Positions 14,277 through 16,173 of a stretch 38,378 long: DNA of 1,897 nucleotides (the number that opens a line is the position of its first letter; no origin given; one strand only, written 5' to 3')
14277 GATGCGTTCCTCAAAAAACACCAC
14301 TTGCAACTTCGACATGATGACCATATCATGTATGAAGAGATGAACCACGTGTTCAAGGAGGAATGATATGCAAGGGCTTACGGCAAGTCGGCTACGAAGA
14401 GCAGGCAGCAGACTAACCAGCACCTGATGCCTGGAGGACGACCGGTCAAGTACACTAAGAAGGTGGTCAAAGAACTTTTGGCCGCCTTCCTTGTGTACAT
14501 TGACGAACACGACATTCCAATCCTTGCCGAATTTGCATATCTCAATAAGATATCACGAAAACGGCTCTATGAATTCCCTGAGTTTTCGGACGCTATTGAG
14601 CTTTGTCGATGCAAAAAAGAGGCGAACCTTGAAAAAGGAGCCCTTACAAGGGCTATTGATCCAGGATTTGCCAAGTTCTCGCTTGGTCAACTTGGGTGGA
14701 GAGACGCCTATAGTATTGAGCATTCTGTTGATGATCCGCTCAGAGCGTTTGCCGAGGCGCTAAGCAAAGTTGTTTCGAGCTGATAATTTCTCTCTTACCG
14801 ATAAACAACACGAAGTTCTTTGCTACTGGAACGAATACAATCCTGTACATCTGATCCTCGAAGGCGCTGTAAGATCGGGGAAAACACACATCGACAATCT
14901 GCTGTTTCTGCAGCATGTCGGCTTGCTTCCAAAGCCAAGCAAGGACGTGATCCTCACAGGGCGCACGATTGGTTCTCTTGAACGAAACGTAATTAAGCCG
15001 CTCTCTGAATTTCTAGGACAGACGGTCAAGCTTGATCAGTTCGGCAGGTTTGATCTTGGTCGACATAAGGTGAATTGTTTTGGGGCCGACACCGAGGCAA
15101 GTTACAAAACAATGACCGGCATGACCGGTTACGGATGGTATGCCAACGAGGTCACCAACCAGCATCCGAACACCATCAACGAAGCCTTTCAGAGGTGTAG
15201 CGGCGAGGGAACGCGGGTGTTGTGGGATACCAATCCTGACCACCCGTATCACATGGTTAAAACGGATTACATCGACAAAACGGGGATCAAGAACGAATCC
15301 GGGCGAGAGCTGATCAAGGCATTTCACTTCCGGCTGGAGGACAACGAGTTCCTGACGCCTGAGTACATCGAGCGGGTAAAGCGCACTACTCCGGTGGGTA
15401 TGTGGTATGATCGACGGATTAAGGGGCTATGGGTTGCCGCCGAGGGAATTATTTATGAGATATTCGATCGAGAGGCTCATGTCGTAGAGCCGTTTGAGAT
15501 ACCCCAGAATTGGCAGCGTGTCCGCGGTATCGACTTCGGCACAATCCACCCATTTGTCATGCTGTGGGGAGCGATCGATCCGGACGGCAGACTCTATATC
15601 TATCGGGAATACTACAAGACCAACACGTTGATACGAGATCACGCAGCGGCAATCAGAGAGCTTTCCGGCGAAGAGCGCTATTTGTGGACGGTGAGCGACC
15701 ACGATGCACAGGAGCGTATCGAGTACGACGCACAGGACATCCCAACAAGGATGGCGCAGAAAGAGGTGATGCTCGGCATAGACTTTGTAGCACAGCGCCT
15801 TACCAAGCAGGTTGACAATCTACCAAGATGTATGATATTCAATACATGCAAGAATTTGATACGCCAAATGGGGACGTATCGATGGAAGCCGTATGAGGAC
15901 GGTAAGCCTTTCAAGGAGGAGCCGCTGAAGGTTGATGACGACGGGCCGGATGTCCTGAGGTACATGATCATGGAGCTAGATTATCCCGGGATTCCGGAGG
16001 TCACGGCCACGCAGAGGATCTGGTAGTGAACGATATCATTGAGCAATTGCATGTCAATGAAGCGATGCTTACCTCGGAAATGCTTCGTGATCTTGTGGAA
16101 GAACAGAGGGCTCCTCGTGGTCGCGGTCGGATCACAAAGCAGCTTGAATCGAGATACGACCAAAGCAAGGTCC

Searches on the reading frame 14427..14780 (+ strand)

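Call 20: search_protein_families(library=pfam, max_evalue=0.01, proteins=[window:14427-14780:+])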
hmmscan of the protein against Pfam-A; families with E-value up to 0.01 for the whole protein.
window:14427-14780:+ (118 aa): 1 family
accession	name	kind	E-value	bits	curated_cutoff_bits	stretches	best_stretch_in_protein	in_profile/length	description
PF16677.11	GP3_package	-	0.00075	20.1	29.4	1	5-94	2-102/105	DNA-packaging protein gp3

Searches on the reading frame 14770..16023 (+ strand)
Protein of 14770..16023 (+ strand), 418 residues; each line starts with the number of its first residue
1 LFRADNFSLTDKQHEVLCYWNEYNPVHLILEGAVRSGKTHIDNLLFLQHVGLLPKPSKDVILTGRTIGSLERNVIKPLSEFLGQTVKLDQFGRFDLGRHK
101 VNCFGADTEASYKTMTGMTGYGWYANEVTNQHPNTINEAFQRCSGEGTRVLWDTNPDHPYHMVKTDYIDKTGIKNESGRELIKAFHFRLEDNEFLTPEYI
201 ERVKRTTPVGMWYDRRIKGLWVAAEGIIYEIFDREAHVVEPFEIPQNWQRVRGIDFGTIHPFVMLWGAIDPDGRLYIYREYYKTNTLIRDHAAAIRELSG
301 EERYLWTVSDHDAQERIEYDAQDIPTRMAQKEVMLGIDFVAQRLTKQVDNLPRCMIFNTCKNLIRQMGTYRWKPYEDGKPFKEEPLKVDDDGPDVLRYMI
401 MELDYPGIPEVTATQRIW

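Call 8: search_dna_similar(query=window:14770-16023:+, collection=phages, mode=protein, max_rows=20, max_evalue=0.00001)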
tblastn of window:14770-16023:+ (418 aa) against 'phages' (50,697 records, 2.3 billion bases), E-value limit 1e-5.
Records with a match: 1182; places in all: 1184; records where one place covers at least 80% of the query: 403.
Best place of each record, by identity: <60% 1182.
By first word of the organism name: Vibrio 304; Streptococcus 124; Pseudomonas 108; Escherichia 93; Arthrobacter 78; Staphylococcus 76; Streptomyces 57; Microbacterium 32; Lactobacillus 31; Bacteriophage 27; and 62 more.
By host as written in the record: - 360; Arthrobacter sp. ATCC 21022 62; Escherichia coli 54; Streptococcus thermophilus 53; Pseudomonas aeruginosa 43; Staphylococcus aureus 32; Pseudomonas aeruginosa PAO1 22; Microbacterium foliorum NRRL B-24224 20; and 276 more.
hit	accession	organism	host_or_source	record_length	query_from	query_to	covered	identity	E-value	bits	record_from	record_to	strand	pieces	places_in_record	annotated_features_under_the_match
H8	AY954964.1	Staphylococcus phage 29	-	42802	6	407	96%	35.6%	7e-61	219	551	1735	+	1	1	ORF009 | ORF006 | ORF095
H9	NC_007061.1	Staphylococcus phage 29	Staphylococcus aureus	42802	6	407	96%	35.6%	7e-61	219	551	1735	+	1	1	terminase large subunit | portal protein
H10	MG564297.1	Staphylococcus phage UPMK_2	methicillin-resistant Staphylococcus ...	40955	6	407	96%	35.6%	9e-61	218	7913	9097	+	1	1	terminase large subunit | portal protein | terminase small subunit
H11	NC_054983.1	Staphylococcus phage UPMK_2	methicillin-resistant Staphylococcus ...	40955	6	407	96%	35.6%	9e-61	218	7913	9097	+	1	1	terminase large subunit | portal protein | terminase small subunit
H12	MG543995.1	Staphylococcus phage UPMK_1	methicillin-resistant Staphylococcus ...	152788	6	407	96%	35.6%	9e-61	218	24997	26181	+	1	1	terminase (x2) | portal protein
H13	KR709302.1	Staphylococcus phage 55-2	Staphylococcus aureus JP8361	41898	6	407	96%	35.6%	1e-60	218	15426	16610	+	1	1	terminase large subunit | terminase small subunit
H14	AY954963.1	Staphylococcus phage 55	-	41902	6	407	96%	35.6%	1e-60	218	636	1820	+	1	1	ORF009 | ORF038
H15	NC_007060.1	Staphylococcus phage 55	Staphylococcus aureus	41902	6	407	96%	35.6%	1e-60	218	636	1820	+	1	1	terminase large subunit | terminase small subunit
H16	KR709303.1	Staphylococcus phage 55-3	Staphylococcus aureus JP8362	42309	6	407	96%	35.6%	1e-60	218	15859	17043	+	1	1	terminase large subunit | terminase small subunit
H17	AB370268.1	Staphylococcus phage phiMR11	Staphylococcus aureus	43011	6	407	96%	35.6%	1e-60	218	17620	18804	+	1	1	orf40: putative large terminase subunit | orf39: hypothetical protein | orf41: putative portal protein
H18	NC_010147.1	Staphylococcus phage phiMR11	Staphylococcus aureus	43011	6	407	96%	35.6%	1e-60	218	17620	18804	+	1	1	orf40: terminase large subunit | orf39: terminase small subunit | orf41: portal protein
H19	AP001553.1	Staphylococcus phage phiETA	Staphylococcus aureus E-1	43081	6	407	96%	35.6%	1e-60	218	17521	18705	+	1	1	unnamed protein product; ORF40; similar to phage O1205 ORF26 ... | unnamed protein product; ORF39; unknown | unnamed protein product; ORF41; similar to phage Spp1 gp6 (portal ...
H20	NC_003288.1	Staphylococcus phage phiETA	Staphylococcus aureus E-1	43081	6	407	96%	35.6%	1e-60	218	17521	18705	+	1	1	terminase large subunit | terminase small subunit | portal protein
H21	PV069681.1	Staphylococcus phage vB_Sau_IS1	Staphylococcus aureus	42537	6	407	96%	35.6%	1e-60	218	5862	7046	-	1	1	terminase large subunit | portal protein | terminase small subunit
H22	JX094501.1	Staphylococcus phage SA13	Staphylococcus aureus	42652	6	407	96%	35.6%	1e-60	218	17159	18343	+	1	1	PBSX family terminase large subunit | terminase small subunit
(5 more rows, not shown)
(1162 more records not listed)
